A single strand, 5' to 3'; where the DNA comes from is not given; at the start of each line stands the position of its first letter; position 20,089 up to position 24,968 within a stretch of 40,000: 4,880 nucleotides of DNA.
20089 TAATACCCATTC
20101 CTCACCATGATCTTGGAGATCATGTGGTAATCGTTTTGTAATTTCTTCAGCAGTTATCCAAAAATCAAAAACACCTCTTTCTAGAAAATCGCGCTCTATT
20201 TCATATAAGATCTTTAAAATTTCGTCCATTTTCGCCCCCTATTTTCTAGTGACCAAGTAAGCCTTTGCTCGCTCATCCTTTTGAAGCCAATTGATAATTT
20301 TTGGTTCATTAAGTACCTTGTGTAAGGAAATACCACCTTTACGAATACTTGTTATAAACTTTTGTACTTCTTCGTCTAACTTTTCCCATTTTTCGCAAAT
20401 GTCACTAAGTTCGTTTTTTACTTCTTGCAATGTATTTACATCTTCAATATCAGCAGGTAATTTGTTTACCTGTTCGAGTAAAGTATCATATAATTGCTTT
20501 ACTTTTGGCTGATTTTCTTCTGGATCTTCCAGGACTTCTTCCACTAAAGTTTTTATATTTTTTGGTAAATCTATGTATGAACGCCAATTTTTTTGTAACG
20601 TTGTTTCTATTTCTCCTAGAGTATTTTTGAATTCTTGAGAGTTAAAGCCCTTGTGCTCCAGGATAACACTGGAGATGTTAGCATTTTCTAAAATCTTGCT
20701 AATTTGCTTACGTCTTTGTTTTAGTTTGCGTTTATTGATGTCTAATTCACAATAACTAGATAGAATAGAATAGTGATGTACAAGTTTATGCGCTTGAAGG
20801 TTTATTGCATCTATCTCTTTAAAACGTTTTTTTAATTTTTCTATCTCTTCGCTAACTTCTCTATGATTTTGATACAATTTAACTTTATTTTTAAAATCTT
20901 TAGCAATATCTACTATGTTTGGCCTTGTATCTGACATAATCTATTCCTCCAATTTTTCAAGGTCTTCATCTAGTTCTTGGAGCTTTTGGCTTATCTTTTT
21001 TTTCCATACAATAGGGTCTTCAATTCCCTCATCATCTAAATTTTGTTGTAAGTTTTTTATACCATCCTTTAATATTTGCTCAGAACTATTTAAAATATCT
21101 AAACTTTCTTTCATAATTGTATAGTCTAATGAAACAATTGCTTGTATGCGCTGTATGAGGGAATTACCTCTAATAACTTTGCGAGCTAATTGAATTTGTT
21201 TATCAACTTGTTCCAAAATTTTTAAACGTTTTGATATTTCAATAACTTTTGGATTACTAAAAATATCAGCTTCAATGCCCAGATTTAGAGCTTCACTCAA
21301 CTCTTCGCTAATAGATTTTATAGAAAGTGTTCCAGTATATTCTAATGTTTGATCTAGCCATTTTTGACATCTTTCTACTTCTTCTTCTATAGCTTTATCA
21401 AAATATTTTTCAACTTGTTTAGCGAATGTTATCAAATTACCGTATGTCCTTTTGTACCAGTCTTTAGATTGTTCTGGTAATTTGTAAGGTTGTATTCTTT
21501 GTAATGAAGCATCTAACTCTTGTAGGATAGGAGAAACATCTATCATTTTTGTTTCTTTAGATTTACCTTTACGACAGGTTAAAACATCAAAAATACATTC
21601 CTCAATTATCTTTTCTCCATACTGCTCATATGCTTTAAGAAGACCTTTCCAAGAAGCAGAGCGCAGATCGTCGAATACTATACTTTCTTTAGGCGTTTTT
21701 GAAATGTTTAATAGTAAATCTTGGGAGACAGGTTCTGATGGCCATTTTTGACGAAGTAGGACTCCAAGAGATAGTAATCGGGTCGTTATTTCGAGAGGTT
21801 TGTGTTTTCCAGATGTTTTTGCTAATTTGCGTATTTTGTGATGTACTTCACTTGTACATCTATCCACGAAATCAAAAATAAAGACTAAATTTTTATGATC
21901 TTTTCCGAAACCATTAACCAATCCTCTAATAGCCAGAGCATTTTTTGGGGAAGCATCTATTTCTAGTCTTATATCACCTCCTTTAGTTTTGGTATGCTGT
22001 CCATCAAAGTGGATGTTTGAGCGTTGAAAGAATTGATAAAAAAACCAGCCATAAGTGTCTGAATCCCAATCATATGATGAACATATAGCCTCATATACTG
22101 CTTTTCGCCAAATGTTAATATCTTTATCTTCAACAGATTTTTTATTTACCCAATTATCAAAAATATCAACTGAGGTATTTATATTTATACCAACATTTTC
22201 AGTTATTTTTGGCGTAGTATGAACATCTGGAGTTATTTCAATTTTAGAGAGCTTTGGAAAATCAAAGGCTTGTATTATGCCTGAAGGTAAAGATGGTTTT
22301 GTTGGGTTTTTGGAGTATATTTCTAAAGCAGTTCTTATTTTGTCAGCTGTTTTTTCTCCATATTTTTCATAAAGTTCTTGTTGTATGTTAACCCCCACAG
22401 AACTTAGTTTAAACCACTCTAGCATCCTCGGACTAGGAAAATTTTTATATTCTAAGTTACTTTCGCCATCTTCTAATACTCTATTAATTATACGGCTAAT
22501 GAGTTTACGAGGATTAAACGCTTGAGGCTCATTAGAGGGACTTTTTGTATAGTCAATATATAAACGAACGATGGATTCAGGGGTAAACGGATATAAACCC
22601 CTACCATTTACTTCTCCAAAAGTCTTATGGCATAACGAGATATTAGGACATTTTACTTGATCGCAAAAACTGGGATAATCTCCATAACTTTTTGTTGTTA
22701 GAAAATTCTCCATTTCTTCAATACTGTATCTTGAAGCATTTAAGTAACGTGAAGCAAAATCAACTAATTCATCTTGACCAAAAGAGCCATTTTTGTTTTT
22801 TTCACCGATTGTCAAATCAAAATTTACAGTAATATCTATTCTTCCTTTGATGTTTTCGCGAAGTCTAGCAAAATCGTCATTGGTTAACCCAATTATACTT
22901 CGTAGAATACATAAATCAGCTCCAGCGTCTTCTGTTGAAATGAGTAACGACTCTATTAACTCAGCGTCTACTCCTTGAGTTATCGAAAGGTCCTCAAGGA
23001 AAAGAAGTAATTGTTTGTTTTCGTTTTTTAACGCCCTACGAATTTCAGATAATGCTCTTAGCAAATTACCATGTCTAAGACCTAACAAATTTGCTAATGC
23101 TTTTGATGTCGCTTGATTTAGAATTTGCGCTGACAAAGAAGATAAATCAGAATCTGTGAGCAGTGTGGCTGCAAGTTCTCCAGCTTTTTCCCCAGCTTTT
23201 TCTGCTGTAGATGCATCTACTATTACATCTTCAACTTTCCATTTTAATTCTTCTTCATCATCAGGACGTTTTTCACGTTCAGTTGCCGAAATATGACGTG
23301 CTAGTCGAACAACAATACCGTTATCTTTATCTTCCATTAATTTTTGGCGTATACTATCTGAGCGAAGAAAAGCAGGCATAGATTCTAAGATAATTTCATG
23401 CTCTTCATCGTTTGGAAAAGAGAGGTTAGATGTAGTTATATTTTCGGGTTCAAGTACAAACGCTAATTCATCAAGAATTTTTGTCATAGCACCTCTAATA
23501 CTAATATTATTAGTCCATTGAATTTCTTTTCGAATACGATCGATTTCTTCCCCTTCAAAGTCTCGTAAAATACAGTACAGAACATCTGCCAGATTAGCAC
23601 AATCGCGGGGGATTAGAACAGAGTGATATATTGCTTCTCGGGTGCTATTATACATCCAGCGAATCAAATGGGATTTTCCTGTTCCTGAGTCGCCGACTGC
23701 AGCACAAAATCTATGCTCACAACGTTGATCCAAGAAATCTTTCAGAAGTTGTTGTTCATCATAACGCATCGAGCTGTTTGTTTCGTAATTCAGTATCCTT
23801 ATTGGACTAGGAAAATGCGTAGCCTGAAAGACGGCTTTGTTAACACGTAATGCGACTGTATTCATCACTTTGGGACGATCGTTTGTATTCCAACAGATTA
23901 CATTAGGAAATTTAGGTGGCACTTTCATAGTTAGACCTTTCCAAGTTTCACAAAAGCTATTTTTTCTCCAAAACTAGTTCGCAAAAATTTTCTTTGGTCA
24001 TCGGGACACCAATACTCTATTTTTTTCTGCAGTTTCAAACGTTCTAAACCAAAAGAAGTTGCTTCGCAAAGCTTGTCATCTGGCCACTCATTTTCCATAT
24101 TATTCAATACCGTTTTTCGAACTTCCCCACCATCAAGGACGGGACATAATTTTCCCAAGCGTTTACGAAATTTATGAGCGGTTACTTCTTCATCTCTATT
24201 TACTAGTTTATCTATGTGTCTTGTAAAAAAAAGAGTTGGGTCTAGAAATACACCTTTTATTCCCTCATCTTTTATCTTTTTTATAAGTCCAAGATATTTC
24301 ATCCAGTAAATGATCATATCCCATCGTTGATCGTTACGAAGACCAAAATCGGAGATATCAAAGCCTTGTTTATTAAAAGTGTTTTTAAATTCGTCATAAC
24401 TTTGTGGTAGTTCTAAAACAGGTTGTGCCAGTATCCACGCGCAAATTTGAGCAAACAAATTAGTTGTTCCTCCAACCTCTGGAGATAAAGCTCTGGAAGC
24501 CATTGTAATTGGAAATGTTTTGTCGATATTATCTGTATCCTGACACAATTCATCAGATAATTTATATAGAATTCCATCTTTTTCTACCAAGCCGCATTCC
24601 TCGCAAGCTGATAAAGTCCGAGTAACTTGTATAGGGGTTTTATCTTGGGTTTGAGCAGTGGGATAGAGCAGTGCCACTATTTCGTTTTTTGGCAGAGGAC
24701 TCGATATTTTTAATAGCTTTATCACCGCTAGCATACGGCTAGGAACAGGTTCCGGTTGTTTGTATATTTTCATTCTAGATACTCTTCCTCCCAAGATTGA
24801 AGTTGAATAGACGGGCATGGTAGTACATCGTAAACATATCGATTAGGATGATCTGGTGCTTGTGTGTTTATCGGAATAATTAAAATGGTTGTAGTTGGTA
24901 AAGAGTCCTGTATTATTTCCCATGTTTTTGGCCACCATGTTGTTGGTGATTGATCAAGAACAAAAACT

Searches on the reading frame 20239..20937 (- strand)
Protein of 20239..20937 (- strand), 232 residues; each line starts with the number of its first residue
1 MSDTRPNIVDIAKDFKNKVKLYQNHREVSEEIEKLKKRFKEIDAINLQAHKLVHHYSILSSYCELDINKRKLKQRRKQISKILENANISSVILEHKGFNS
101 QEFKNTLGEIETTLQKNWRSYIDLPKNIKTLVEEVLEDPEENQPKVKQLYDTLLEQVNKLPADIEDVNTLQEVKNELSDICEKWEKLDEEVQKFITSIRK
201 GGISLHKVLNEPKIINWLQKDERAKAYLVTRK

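Call 8: search_protein_families(library=ncbifam, proteins=[window:20239-20937:-], max_evalue=0.001)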
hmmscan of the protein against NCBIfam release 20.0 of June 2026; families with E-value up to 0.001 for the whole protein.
window:20239-20937:- (232 aa): 0 families

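Call 9: search_protein_families(library=pfam, proteins=[window:20239-20937:-], max_evalue=0.001)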
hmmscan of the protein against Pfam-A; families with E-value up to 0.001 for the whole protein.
window:20239-20937:- (232 aa): 2 families
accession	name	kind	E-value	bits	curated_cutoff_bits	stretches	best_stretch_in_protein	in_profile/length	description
PF10018.14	Med4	-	9.1e-05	22.7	26.9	0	8-77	7-80/190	Vitamin-D-receptor interacting Mediator subunit 4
PF16740.10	SKA2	-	0.00066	19.9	30.1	0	16-43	38-65/110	Spindle and kinetochore-associated protein 2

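Call 88: search_protein_families(library=pfam, proteins=[window:20239-20937:-], max_evalue=0.01)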
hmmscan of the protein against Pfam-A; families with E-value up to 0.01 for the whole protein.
window:20239-20937:- (232 aa): 6 families
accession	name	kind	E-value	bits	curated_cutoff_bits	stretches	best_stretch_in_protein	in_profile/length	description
PF10018.14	Med4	-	9.1e-05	22.7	26.9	0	8-77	7-80/190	Vitamin-D-receptor interacting Mediator subunit 4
PF16740.10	SKA2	-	0.00066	19.9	30.1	0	16-43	38-65/110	Spindle and kinetochore-associated protein 2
PF01322.25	Cytochrom_C_2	-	0.0011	20.3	26.5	0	72-179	3-111/121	Cytochrome C'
PF04108.17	ATG17_like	-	0.003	17.5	43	1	7-221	53-261/355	Autophagy protein ATG17-like domain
PF00435.27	Spectrin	-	0.0037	18.2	29.9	0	101-192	11-97/105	Spectrin repeat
PF08702.15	Fib_alpha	-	0.0091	16.6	29.9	0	101-193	31-127/143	Fibrinogen alpha/beta chain family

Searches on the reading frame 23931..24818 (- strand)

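Call 8: search_protein_families(library=ncbifam, proteins=[window:23931-24818:-], max_evalue=0.001)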
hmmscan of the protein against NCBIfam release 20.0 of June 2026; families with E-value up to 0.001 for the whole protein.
window:23931-24818:- (295 aa): 1 family
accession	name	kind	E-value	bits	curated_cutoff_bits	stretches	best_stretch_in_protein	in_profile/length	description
NF041064.1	DpdG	equivalog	1.4e-31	109.9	80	1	21-271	8-267/290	protein DpdG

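Call 9: search_protein_families(library=pfam, proteins=[window:23931-24818:-], max_evalue=0.001)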
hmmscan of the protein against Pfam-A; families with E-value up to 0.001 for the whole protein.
window:23931-24818:- (295 aa): 0 families
